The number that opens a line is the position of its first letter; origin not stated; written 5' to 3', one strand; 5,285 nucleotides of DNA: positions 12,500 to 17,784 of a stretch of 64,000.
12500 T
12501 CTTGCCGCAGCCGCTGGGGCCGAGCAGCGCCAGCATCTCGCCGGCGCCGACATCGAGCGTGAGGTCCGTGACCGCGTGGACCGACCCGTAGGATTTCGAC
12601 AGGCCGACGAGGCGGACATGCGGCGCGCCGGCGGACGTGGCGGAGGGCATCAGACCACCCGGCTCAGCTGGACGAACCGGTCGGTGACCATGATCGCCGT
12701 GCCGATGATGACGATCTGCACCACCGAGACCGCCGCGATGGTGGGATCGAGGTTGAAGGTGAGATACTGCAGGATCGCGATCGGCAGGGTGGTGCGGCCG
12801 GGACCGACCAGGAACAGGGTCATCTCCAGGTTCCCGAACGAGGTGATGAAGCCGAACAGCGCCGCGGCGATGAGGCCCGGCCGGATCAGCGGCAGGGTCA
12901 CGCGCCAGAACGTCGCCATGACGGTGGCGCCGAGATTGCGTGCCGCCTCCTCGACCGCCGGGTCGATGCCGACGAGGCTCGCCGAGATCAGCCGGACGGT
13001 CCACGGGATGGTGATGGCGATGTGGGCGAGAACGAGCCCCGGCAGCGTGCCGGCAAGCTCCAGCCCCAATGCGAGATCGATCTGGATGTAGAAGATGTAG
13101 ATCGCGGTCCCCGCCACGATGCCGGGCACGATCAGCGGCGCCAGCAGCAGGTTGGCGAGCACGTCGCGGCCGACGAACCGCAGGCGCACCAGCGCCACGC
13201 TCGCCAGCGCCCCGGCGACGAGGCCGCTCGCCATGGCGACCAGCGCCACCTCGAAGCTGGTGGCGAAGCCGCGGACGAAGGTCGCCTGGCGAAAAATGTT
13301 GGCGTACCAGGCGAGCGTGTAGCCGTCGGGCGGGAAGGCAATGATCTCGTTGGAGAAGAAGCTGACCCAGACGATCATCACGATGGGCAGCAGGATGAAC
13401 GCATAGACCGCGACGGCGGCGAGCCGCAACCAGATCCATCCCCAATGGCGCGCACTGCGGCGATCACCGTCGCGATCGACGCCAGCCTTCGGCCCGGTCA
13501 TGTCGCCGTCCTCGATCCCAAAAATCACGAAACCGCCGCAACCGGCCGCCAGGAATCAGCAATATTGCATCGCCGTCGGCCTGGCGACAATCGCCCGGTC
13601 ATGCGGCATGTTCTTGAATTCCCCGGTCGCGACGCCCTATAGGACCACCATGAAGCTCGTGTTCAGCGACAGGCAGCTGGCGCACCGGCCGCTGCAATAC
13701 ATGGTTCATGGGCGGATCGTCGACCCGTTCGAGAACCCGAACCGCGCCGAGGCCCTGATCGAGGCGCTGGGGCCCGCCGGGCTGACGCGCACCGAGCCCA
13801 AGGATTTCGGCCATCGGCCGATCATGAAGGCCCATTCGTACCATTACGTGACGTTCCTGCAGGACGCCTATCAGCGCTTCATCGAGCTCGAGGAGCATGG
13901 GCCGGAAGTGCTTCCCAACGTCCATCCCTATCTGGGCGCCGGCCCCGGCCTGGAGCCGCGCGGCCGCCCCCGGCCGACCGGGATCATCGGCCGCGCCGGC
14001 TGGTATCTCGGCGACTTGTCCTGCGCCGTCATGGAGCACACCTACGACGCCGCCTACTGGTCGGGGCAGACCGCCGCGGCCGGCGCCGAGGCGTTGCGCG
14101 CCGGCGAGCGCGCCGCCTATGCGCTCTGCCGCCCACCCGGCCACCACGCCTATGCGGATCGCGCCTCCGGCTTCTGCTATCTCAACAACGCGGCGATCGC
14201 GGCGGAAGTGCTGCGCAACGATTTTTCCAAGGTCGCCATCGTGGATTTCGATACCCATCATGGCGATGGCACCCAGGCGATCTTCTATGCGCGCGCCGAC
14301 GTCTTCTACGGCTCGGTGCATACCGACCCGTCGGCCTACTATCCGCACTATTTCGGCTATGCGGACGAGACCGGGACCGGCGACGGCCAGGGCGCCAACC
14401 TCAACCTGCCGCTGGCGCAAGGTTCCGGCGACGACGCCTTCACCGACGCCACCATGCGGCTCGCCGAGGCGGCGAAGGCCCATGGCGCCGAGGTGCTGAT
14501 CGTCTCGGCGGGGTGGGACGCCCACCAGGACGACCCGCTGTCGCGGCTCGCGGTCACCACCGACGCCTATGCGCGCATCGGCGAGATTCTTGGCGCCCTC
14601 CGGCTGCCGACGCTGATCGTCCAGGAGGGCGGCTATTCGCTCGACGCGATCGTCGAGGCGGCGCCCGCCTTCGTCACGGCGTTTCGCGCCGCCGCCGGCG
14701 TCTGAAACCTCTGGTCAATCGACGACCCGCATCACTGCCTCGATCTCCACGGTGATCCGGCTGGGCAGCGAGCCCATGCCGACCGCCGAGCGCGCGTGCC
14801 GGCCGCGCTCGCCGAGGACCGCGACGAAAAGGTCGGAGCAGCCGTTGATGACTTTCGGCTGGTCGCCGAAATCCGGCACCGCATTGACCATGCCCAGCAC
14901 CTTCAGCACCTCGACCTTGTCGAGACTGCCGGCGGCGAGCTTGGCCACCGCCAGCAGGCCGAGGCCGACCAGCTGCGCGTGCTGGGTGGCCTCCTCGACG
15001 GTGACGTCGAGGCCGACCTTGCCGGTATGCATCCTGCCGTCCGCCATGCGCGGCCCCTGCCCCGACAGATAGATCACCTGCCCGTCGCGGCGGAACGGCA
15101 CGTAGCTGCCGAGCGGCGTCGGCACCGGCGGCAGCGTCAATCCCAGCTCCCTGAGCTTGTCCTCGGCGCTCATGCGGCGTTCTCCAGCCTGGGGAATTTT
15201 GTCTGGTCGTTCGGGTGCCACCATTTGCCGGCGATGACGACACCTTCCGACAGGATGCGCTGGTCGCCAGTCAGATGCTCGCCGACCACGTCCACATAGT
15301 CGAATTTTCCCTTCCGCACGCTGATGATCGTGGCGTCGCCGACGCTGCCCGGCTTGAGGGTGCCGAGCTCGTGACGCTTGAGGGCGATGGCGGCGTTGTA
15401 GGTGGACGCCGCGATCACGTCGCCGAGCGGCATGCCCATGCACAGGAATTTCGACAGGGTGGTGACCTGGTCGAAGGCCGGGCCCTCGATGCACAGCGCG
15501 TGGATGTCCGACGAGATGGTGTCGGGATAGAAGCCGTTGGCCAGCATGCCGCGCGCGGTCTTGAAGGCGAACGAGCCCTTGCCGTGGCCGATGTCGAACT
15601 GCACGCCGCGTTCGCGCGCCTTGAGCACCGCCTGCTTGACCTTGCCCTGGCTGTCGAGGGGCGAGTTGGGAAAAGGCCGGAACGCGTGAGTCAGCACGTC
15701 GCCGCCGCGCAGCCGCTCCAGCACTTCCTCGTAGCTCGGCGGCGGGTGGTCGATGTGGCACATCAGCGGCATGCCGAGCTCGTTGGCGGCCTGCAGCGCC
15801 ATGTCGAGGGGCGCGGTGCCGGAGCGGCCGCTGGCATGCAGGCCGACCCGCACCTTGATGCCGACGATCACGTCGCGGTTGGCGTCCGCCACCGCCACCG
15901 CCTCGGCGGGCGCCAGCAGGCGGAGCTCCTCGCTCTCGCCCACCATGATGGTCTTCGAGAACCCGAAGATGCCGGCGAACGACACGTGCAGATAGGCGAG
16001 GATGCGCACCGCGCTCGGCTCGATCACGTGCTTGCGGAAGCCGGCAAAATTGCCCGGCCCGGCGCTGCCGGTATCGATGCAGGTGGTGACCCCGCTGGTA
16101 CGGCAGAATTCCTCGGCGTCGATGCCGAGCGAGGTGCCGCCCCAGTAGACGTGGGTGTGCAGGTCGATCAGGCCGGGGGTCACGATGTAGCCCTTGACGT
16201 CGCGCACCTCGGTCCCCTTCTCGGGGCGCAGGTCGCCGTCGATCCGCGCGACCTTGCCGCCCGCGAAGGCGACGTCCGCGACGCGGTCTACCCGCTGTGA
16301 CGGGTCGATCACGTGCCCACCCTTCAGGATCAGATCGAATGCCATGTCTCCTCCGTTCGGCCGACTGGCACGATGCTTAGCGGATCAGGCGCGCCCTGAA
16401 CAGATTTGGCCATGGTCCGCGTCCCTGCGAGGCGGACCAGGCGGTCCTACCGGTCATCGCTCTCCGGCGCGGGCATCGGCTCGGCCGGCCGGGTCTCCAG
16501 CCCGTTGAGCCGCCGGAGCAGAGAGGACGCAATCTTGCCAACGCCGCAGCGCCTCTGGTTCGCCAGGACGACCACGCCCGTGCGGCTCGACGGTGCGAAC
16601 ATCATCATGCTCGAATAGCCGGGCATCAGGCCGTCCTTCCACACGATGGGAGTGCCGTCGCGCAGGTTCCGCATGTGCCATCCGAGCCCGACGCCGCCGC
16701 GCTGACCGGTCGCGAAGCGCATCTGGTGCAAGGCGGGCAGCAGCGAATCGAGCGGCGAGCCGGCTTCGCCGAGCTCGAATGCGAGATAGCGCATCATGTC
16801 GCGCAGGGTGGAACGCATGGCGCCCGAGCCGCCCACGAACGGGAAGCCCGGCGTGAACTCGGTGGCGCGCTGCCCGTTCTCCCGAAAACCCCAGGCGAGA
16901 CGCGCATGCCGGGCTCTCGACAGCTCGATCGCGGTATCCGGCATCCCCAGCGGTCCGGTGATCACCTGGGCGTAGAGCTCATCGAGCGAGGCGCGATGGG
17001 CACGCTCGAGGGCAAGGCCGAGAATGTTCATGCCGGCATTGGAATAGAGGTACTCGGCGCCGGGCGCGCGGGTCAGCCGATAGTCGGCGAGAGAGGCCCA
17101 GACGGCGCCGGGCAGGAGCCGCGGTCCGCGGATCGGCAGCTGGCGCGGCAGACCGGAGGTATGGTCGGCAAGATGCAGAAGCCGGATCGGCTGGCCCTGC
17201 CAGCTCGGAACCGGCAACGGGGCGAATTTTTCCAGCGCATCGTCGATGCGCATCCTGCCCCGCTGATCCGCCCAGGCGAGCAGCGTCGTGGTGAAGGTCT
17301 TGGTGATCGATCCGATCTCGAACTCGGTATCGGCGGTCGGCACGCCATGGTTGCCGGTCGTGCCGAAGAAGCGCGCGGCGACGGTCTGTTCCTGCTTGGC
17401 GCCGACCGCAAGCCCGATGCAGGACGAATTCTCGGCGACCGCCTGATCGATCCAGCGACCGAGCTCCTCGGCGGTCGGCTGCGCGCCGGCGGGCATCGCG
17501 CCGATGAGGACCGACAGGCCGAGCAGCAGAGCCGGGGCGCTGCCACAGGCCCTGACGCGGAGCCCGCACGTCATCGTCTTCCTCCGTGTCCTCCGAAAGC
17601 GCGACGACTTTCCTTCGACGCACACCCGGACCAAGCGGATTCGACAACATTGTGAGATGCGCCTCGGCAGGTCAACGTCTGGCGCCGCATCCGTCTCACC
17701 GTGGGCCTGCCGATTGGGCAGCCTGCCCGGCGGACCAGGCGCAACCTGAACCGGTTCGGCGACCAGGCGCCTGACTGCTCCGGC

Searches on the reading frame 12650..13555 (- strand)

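Call 43: search_protein_families(library=pfam, proteins=[window:12650-13555:-], max_evalue=0.001)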
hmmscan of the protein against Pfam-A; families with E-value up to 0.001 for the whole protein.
window:12650-13555:- (301 aa): 1 family
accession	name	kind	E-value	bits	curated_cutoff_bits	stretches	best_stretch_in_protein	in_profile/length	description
PF00528.27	BPD_transp_1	-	1.4e-09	38.4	26.4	1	111-293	1-173/184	Binding-protein-dependent transport system inner membrane component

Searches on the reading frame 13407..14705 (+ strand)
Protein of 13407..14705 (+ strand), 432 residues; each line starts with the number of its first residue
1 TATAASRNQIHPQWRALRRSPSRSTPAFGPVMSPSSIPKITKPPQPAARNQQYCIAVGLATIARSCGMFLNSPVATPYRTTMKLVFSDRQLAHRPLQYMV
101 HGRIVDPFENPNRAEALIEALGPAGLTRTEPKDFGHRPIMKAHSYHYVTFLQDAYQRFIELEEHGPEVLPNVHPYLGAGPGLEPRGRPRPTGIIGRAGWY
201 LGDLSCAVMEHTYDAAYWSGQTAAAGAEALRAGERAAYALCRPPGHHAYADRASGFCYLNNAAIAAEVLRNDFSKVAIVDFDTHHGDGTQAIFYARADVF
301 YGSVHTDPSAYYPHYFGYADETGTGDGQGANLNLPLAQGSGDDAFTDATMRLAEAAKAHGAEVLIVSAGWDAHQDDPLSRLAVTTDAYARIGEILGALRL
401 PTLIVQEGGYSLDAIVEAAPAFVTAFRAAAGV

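Call 6: search_protein_families(library=pfam, proteins=[window:13407-14705:+], max_evalue=0.01)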
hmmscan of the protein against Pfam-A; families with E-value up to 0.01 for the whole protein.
window:13407-14705:+ (432 aa): 1 family
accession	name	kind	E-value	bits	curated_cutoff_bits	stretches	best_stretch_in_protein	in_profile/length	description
PF00850.24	Hist_deacetyl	-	6.4e-71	239.5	27.9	1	109-424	3-296/298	Histone deacetylase domain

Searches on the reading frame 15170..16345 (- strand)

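Call 7: search_protein_families(library=pfam, proteins=[window:15170-16345:-], max_evalue=0.01)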
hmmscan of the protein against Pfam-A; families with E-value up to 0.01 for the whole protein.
window:15170-16345:- (391 aa): 2 families
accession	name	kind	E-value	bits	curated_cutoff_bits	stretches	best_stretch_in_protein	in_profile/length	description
PF01979.26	Amidohydro_1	-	6.9e-16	58.9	25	2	54-211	1-168/345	Amidohydrolase family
PF07969.17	Amidohydro_3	-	2e-09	37.9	29.7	1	46-70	1-25/472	Amidohydrolase family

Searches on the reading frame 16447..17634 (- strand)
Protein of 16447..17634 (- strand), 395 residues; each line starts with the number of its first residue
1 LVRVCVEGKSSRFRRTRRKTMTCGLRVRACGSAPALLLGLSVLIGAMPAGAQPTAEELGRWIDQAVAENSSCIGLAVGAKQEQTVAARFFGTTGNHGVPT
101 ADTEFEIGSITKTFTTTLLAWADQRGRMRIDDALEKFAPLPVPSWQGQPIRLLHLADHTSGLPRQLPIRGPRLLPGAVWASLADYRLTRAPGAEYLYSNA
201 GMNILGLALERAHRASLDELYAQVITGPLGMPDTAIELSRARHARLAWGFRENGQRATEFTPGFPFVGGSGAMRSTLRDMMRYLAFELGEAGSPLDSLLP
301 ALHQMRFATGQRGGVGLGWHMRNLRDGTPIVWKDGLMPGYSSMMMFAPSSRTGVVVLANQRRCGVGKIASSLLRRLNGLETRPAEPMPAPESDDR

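Call 7: search_protein_families(library=pfam, proteins=[window:16447-17634:-], max_evalue=0.01)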
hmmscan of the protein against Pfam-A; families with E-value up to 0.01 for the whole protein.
window:16447-17634:- (395 aa): 1 family
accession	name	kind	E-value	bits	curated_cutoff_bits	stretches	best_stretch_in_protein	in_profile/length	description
PF00144.29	Beta-lactamase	-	1.6e-51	175.9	27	1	72-361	14-311/329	Beta-lactamase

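Call 17: find_related_loci(query=window:16447-17634:-, collection=genome_contigs, flank=6000)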
Query window:16447-17634:- (395 aa) in genome_contigs; peptide patterns used: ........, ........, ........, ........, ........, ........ (x = any residue, [..] = any of these).
128 stretches matched a pattern, but none encodes a relative of the query by tblastn (E <= 1e-3).

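Call 18: list_cluster_members(proteins=[P0001, window:16447-17634:-, window:18791-19579:-, window:34950-36176:+])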
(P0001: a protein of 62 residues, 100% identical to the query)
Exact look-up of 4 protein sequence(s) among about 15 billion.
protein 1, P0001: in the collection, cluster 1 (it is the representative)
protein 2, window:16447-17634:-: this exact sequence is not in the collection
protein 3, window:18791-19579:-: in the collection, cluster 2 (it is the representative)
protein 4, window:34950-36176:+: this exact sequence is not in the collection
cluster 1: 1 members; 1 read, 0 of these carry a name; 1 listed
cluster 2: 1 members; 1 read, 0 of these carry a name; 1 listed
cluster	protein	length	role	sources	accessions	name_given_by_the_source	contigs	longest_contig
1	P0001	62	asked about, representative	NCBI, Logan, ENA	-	-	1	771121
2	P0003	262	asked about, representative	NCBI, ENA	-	-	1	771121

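Call 72: search_protein_families(library=ncbifam, proteins=[window:16447-17574:-], max_evalue=0.01)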
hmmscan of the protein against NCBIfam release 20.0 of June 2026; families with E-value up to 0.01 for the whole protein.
window:16447-17574:- (375 aa): 44 families (the best 25 are shown)
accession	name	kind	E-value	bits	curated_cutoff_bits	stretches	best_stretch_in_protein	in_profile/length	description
NF007943.0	PRK10662.1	equivalog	1.4e-44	152.3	266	1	42-341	40-357/380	D-alanyl-D-alanine-carboxypeptidase/endopeptidase AmpH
NF033085.1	bla_class_C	equivalog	2.2e-31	108.9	415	1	46-300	15-268/356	class C beta-lactamase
NF045671.1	blaPNC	exception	5.9e-26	91.2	750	1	32-271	39-279/401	PNC family class C beta-lactamase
NF012173.1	CMY2-MIR-ACT-EC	exception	8.4e-23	80.8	680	1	15-303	9-295/380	CMY2/MIR/ACT/EC family class C beta-lactamase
NF038366.1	blaSFDC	exception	1e-21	77.5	840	1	72-303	68-295/382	SFDC family class C beta-lactamase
NF050047.1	blaELC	exception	1.6e-21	76.7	840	1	24-277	66-318/434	ELC family class C beta-lactamase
NF041662.1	ampC_Kaer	exception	2.6e-21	75.8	825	1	16-304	10-296/381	AmpC-Kaer family extended-spectrum class C beta-lactamase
NF000385.4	blaACT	exception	4.8e-21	75.2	810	1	14-303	8-295/380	ACT family cephalosporin-hydrolyzing class C beta-lactamase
NF040478.1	blaLAQ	exception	5.9e-21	74.8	850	1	74-304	69-295/380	LAQ family class C beta-lactamase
NF041663.1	ampC_Sliq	exception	1.2e-20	73.8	860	1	62-290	51-278/378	cephalosporin-hydrolyzing class C beta-lactamase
NF000187.3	BlaMIR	exception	1e-19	70.9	882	1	52-304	45-296/381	MIR family cephalosporin-hydrolyzing class C beta-lactamase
NF000185.2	BlaEC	exception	2.1e-19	69.8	850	1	80-302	71-290/377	BlaEC family class C beta-lactamase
NF041666.1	ampC_Ecan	exception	3.2e-19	69.1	860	1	48-304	41-296/381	CMY2-MIR-ACT-EC family cephalosporin-hydrolyzing class C beta-lactamase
NF000419.2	blaCMH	exception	5e-19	68.7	875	1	75-304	71-296/381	CMH family class C beta-lactamase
NF000191.1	CMY2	exception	6.5e-19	67.9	800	1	74-303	70-295/381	CMY-2 family class C beta-lactamase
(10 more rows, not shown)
